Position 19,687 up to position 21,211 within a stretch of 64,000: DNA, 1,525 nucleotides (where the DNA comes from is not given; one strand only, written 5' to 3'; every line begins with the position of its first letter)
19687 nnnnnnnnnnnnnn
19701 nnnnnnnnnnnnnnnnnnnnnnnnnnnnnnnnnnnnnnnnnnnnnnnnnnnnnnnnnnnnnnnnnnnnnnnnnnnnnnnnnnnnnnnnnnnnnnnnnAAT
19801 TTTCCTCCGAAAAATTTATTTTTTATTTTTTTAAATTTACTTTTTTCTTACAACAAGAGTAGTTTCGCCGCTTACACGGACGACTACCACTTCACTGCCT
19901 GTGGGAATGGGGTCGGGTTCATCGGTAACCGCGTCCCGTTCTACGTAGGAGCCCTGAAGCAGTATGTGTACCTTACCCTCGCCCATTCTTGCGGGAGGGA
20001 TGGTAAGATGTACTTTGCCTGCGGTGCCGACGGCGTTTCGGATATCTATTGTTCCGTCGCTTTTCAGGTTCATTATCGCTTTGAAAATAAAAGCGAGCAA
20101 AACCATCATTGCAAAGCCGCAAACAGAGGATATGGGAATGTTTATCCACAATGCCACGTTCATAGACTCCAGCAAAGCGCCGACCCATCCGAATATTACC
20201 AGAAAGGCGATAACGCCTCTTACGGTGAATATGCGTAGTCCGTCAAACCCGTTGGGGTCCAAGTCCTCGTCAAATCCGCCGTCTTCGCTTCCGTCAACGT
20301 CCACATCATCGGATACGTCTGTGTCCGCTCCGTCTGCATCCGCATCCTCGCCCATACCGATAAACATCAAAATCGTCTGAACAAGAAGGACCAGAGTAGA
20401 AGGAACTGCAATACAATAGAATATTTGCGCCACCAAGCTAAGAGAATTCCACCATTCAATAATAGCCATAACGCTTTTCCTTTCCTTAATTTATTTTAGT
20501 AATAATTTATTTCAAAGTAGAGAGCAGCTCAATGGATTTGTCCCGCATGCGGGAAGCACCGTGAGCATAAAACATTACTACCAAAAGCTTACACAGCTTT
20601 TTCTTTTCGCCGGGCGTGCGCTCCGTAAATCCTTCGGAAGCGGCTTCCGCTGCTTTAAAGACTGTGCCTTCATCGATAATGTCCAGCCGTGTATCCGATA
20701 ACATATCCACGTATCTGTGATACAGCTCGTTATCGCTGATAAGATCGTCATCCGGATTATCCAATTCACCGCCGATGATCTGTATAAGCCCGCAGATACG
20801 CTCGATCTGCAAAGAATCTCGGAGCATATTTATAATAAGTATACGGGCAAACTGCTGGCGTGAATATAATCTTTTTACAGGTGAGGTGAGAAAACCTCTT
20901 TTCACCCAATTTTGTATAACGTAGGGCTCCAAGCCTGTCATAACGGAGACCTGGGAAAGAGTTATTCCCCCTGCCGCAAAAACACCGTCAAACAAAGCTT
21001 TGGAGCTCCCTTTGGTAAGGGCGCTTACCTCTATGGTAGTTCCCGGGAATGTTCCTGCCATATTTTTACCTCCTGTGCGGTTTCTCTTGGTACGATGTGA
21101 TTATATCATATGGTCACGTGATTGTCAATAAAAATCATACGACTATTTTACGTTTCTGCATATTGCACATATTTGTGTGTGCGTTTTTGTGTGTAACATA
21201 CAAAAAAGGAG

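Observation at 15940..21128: Seven-gene flotillin operon carrying IFITM/CD225-like and other small membrane-protein paralogs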

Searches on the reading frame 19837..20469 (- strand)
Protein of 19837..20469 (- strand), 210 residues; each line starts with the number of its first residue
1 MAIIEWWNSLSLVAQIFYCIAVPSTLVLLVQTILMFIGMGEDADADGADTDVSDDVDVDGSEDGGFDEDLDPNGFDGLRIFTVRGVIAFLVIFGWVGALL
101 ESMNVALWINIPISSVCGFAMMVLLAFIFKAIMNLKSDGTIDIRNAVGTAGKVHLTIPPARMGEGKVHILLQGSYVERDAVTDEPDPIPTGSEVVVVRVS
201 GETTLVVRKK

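Call 3: search_protein_families(library=pfam, proteins=[window:19837-20469:-], max_evalue=1)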
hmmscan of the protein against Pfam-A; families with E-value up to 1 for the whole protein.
window:19837-20469:- (210 aa): 2 families
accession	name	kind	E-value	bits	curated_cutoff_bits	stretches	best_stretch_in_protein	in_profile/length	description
PF01957.25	NfeD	-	0.0013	19.3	29.1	1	169-209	21-57/57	NfeD-like C-terminal, partner-binding domain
PF21001.2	YqiJ_N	-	0.037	14.7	23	1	26-108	13-94/116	Inner membrane protein YqiJ, N-terminal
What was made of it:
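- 19837..20469 (-): Gene 2: divergent NfeD2/YqiJ-YuaF-type partner (210 aa): TM helices, an Asp-rich loop and a C-terminal beta domain. NfeD 19.3 bits (below the 29.1 cutoff) and YqiJ_N 14.7 bits (call 3).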

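Call 4: search_protein_families(library=ncbifam, proteins=[window:19837-20469:-], max_evalue=1)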
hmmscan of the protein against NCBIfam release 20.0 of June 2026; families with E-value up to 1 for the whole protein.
window:19837-20469:- (210 aa): 2 families
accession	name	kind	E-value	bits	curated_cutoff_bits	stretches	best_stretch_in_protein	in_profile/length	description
NF009525.0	PRK12887.1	equivalog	0.058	12.7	226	1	78-144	153-217/310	homogentisate phytyltransferase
NF011043.0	PRK14473.1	equivalog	0.16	11.9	168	1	115-155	14-56/164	F0F1 ATP synthase subunit B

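Call 40: search_protein_families(library=padloc, proteins=[window:19837-20469:-], max_evalue=0.1)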
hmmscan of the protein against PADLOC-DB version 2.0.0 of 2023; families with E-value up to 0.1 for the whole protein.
window:19837-20469:- (210 aa): 0 families

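Call 46: search_solved_structures(query=window:19837-20469:-, max_evalue=1)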
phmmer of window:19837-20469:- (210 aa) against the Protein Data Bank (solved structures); distinct sequences matched with E-value up to 1: 0.

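Call 72: search_protein_families(library=pfam, alignment_id=A10, max_evalue=0.01)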
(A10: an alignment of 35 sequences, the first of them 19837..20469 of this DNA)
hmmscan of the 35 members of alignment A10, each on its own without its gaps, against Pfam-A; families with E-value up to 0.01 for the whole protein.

A. member 1, window:19837-20469:- (210 aa): 1 family
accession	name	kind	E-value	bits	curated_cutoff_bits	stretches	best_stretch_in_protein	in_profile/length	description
PF01957.25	NfeD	-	0.0013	19.3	29.1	1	169-209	21-57/57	NfeD-like C-terminal, partner-binding domain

B. families by the number of members that match (of 35 scanned): 7 families
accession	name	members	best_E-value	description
PF01957.25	NfeD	12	9.7e-05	NfeD-like C-terminal, partner-binding domain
PF20154.4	LNT_N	6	0.00082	Apolipoprotein N-acyltransferase N-terminal domain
PF22807.2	TrAA12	2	0.00084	TrAA12-like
PF06305.16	LapA_dom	1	0.0016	Lipopolysaccharide assembly protein A domain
PF13593.11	SBF_like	1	0.0052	SBF-like CPA transporter family (DUF4137)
PF15706.10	TMEM132_C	1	0.0085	TMEM132 C-terminal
PF05478.16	Prominin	1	0.0086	Prominin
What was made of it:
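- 19837..20469 (-): NfeD hits in 12 of 35 orthologs, all below cutoff (call 72).
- On NfeD (PF01957): 12 of 35 orthologs hit at E<=0.01, all below cutoff (call 72).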

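Call 73: search_solved_structures(query=A10, max_evalue=1)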
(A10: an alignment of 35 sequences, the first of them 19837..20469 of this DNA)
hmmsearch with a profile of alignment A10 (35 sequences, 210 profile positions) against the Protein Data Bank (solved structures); distinct sequences matched with E-value up to 1: 7.
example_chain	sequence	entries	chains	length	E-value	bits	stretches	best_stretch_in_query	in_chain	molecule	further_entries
8prj_A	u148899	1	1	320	4.4e-05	26.4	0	131-155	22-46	v31Bagel8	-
8pra_A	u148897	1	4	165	0.0035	20.2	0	131-155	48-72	Cell surface protein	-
8prs_A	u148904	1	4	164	0.02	17.7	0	131-155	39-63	nvBagel4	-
2k14_A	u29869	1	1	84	0.3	13.8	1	146-203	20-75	YuaF protein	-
8prl_A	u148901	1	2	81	0.58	12.9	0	131-155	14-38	Cell surface protein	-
4avr_A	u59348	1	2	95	0.6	12.8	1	176-208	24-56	PA4485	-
8pr9_A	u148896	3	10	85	0.69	12.6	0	131-155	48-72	Cell surface protein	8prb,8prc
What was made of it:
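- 19837..20469 (-): An ortholog profile hits YuaF (2k14) at E 0.3 (call 73).
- On NfeD (PF01957): An ortholog profile hits YuaF 2k14 at E 0.3 (call 73).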

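Call 81: predict_structure(protein=window:19837-20469:-)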
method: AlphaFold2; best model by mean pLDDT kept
length: 210 residues; sequences in the alignment: 1
mean_pLDDT: 51.1   pTM: 0.28
mean pLDDT of the five models: 51.1, 50.6, 50.5, 50.2, 47.7
residues with pLDDT >= 90: 0; 70-90: 5; 50-70: 98; < 50: 107
segments of 3 or more residues with pLDDT < 50: 39-55, 59-81, 106-108, 136-154, 158-177, 180-182, 187-189, 198-203, 208-210
pLDDT, mean of each block of 10 residues (from residue 1): 68 66 64 57 42 43 41 40 53 61 51 59 63 46 42 46 46 45 48 47 48
secondary structure, 60 per line:
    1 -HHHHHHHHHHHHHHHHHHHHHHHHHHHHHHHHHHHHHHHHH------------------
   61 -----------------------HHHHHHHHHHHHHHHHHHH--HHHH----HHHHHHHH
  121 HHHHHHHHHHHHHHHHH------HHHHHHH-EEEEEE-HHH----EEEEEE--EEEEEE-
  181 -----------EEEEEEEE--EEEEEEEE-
elements in order: H2-42 H84-102 H105-108 H113-137 H144-150 E152-157 E166-171 E174-179 E192-199 E202-209
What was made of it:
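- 19837..20469 (-): A low-confidence model shows 5 C-terminal strands (call 81).
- On NfeD (PF01957): The single-sequence AF2 model shows five C-terminal strands but has pLDDT 51 (call 81).
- Tried and rejected: The single-sequence model was too poor (pLDDT 51) to search with (call 81).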

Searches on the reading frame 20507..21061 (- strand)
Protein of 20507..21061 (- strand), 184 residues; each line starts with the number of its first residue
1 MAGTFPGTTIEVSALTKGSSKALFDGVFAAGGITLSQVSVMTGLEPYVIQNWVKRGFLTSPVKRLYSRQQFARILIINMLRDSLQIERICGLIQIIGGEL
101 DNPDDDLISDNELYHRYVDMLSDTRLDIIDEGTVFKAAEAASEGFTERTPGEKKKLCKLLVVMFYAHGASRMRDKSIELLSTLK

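Call 3: search_protein_families(library=pfam, proteins=[window:20507-21061:-], max_evalue=1)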
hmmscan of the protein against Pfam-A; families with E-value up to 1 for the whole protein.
window:20507-21061:- (184 aa): 5 families
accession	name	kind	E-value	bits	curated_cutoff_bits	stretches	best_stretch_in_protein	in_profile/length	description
PF08876.17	DUF1836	-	1.3e-12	48.2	27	1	44-116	35-104/105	Domain of unknown function (DUF1836)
PF13411.12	MerR_1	-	6.7e-07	29.8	21.6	1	34-82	2-54/69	MerR HTH family regulatory protein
PF00376.29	MerR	-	0.12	12.7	28.2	1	35-63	2-30/38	MerR family regulatory protein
PF20329.3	DUF6624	-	0.17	11.8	27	1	96-138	97-139/173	Family of unknown function (DUF6624)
PF18624.6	CdiI_4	-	0.23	12.3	25.9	1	97-159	41-102/103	CDI immunity protein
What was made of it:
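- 20507..21061 (-): Gene 1: DUF1836/MerR-like HTH protein (184 aa), putative regulator. Pfam DUF1836 at 1.3e-12 and MerR_1 at 6.7e-7, both above cutoff (call 3).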

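Call 4: search_protein_families(library=ncbifam, proteins=[window:20507-21061:-], max_evalue=1)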
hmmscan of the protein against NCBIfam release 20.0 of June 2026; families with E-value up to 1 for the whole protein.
window:20507-21061:- (184 aa): 1 family
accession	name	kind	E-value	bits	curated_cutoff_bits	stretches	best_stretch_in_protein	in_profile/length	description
NF004646.0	PRK05989.2-4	equivalog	0.081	10.2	1468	1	25-105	900-981/1277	cobaltochelatase subunit CobN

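Call 40: search_protein_families(library=padloc, proteins=[window:20507-21061:-], max_evalue=0.1)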
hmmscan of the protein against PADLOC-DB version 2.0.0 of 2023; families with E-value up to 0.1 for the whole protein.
window:20507-21061:- (184 aa): 0 families

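Call 87: search_protein_families(library=phrogs, proteins=[window:20507-21061:-], max_evalue=0.01)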
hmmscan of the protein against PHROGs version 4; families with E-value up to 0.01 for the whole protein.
window:20507-21061:- (184 aa): 0 families

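Call 91: search_solved_structures(query=window:20507-21061:-, max_evalue=1)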
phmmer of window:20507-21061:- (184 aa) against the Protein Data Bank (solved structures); distinct sequences matched with E-value up to 1: 1.
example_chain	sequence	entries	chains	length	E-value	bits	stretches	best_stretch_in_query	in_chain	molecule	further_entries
1qb7_A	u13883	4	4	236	0.11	15.5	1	9-92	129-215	ADENINE PHOSPHORIBOSYLTRANSFERASE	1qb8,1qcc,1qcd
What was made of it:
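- Tried and rejected: PDB sequence searches for genes 1 and 2: nothing useful (calls 46, 91).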
